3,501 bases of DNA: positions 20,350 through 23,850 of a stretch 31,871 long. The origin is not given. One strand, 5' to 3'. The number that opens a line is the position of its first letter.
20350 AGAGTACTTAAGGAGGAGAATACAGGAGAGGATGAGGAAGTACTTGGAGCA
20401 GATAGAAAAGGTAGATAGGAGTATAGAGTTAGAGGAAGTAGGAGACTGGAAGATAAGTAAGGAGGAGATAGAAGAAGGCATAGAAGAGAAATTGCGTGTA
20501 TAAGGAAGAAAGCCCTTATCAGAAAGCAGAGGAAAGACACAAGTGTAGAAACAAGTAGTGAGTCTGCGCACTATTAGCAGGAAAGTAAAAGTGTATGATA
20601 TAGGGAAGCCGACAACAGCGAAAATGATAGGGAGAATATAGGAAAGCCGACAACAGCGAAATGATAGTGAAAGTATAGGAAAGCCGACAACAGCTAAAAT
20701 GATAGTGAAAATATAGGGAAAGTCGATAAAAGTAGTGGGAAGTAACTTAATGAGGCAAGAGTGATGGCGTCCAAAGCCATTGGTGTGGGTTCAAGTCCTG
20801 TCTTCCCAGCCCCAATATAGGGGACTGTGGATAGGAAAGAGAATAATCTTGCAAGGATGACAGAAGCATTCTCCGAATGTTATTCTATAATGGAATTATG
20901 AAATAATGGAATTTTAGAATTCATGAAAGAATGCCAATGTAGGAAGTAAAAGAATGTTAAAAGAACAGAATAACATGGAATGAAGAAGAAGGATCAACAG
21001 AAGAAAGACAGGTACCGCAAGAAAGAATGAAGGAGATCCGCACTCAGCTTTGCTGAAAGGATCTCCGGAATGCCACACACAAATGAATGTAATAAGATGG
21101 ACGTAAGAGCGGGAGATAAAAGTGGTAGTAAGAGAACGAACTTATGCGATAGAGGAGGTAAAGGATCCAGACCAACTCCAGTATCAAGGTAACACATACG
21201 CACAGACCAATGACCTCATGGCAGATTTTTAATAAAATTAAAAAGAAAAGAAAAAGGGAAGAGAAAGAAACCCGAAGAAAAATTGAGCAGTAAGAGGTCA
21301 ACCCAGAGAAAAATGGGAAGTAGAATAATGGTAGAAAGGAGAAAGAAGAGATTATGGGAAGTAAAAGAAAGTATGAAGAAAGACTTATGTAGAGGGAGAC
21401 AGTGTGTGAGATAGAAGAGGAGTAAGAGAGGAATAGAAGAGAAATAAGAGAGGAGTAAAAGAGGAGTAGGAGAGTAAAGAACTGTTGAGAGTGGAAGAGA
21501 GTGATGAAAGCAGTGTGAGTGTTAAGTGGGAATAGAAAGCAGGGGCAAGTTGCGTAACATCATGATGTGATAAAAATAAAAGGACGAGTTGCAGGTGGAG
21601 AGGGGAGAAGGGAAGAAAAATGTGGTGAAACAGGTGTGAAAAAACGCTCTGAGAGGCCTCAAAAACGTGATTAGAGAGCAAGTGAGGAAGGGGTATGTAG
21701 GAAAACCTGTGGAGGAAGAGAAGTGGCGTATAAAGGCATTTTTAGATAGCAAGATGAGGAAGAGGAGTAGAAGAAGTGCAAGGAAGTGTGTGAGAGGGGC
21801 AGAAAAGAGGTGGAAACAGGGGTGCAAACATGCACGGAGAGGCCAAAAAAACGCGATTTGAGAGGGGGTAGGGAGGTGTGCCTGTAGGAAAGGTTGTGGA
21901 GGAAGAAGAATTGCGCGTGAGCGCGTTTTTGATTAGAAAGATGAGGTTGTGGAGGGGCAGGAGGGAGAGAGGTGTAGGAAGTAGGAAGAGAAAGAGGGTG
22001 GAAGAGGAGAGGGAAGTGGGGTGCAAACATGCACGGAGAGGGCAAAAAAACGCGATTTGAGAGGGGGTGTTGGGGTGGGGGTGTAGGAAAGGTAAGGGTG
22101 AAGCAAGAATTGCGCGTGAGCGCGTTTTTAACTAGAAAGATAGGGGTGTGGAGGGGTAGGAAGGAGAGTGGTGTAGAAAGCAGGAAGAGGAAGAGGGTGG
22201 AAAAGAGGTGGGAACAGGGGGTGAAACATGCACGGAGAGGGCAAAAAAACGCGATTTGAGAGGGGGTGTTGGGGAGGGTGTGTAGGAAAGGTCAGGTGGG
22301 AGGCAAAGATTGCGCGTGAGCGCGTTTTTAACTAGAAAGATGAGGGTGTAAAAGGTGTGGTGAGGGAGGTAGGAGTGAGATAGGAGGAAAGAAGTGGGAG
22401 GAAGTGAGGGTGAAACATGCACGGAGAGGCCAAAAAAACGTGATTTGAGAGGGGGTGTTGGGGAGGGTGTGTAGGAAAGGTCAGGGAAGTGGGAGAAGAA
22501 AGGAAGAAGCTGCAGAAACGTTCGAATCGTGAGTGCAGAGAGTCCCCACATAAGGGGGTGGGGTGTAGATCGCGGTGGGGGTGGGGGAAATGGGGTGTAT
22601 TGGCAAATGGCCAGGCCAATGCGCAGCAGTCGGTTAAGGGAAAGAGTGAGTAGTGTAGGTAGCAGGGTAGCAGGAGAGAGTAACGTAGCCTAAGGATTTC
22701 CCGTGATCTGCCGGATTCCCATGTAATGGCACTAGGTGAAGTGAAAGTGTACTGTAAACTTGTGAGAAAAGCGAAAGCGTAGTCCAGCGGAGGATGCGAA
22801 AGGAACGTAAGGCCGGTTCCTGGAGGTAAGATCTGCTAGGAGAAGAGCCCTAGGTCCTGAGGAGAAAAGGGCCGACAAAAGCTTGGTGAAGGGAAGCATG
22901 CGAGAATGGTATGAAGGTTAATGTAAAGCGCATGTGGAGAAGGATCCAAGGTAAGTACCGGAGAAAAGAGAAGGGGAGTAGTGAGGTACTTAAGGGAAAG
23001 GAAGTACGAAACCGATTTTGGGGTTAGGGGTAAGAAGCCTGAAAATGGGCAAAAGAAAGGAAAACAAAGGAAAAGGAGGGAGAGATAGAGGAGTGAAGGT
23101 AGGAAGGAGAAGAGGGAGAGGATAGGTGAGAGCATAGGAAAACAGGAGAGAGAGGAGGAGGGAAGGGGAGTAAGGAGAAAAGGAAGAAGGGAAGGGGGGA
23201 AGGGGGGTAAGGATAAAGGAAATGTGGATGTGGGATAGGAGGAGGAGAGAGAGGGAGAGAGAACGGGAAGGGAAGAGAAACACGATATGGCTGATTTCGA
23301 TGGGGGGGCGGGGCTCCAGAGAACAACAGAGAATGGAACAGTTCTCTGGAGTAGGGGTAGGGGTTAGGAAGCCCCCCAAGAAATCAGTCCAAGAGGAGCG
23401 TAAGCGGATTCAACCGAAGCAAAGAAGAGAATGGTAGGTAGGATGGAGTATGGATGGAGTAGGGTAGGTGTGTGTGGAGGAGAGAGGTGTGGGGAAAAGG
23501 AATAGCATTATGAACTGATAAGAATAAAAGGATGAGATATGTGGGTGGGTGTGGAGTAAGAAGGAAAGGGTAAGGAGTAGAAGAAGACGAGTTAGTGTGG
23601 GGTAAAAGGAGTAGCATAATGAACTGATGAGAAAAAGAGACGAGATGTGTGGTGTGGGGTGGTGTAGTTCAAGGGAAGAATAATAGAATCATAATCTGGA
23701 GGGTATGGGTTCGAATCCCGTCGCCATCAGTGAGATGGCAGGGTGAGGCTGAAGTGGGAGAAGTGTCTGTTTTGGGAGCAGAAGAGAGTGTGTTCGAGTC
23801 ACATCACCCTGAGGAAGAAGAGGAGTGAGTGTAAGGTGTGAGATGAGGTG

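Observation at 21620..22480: About 4.5 tandem ~195-bp units dominate the control region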

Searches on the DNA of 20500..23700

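Call 19: search_rna_families(source=window, start=20500, end=23700, threshold=evalue, max_evalue=10, show_alignments=2)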
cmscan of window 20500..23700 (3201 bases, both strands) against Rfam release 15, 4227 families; matches with E-value up to 10: 4.
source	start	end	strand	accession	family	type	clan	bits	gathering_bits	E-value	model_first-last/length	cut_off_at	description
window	20736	20809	+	RF00005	tRNA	Gene; tRNA;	CL00001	53.1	29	7e-10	1-71/71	no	tRNA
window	22787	22862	+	RF01126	sR41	Gene; snRNA; snoRNA; CD-box;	-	18.1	54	0.36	1-53/53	no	Small nucleolar RNA sR41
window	23658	23700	+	RF00005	tRNA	Gene; tRNA;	CL00001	18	29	3.1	1-43/71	3'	tRNA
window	22752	22870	-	RF02132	HOXB13-AS1_1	Gene; lncRNA;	-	16.3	60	2.6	1-136/136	no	HOXB13 antisense RNA 1 conserved region 1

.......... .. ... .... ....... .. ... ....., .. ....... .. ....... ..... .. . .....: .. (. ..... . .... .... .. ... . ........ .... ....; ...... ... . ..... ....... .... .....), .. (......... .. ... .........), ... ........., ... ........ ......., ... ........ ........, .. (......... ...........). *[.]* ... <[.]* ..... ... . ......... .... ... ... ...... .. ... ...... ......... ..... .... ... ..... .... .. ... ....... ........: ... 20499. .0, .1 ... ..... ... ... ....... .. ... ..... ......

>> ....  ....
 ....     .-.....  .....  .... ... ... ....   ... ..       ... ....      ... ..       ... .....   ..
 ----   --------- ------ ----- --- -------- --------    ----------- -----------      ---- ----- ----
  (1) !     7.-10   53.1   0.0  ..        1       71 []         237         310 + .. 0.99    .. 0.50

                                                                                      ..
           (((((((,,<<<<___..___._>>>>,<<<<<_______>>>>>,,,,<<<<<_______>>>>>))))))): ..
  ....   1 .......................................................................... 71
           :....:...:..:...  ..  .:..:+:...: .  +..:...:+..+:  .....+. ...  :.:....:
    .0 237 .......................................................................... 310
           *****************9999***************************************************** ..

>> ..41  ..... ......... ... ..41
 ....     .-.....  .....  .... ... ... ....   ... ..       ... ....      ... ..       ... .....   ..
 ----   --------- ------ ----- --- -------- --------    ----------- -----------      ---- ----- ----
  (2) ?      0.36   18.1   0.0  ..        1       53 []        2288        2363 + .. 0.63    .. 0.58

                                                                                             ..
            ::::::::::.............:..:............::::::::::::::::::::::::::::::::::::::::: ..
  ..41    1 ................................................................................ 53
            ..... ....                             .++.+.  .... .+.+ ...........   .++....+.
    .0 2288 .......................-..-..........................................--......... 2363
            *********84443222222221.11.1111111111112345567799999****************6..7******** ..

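Call 52: search_rna_families(source=window, start=22600, end=23250, threshold=evalue, max_evalue=10, show_alignments=3)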
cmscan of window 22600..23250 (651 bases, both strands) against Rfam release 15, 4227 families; matches with E-value up to 10: 3.
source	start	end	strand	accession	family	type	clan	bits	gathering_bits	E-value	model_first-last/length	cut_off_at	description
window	22787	22862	+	RF01126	sR41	Gene; snRNA; snoRNA; CD-box;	-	18.1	54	0.073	1-53/53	no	Small nucleolar RNA sR41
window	22752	22870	-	RF02132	HOXB13-AS1_1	Gene; lncRNA;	-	16.3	60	0.52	1-136/136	no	HOXB13 antisense RNA 1 conserved region 1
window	23030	23059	+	RF01360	CRISPR-DR47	Gene; CRISPR;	-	15.3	39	6.3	1-37/37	no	CRISPR RNA direct repeat element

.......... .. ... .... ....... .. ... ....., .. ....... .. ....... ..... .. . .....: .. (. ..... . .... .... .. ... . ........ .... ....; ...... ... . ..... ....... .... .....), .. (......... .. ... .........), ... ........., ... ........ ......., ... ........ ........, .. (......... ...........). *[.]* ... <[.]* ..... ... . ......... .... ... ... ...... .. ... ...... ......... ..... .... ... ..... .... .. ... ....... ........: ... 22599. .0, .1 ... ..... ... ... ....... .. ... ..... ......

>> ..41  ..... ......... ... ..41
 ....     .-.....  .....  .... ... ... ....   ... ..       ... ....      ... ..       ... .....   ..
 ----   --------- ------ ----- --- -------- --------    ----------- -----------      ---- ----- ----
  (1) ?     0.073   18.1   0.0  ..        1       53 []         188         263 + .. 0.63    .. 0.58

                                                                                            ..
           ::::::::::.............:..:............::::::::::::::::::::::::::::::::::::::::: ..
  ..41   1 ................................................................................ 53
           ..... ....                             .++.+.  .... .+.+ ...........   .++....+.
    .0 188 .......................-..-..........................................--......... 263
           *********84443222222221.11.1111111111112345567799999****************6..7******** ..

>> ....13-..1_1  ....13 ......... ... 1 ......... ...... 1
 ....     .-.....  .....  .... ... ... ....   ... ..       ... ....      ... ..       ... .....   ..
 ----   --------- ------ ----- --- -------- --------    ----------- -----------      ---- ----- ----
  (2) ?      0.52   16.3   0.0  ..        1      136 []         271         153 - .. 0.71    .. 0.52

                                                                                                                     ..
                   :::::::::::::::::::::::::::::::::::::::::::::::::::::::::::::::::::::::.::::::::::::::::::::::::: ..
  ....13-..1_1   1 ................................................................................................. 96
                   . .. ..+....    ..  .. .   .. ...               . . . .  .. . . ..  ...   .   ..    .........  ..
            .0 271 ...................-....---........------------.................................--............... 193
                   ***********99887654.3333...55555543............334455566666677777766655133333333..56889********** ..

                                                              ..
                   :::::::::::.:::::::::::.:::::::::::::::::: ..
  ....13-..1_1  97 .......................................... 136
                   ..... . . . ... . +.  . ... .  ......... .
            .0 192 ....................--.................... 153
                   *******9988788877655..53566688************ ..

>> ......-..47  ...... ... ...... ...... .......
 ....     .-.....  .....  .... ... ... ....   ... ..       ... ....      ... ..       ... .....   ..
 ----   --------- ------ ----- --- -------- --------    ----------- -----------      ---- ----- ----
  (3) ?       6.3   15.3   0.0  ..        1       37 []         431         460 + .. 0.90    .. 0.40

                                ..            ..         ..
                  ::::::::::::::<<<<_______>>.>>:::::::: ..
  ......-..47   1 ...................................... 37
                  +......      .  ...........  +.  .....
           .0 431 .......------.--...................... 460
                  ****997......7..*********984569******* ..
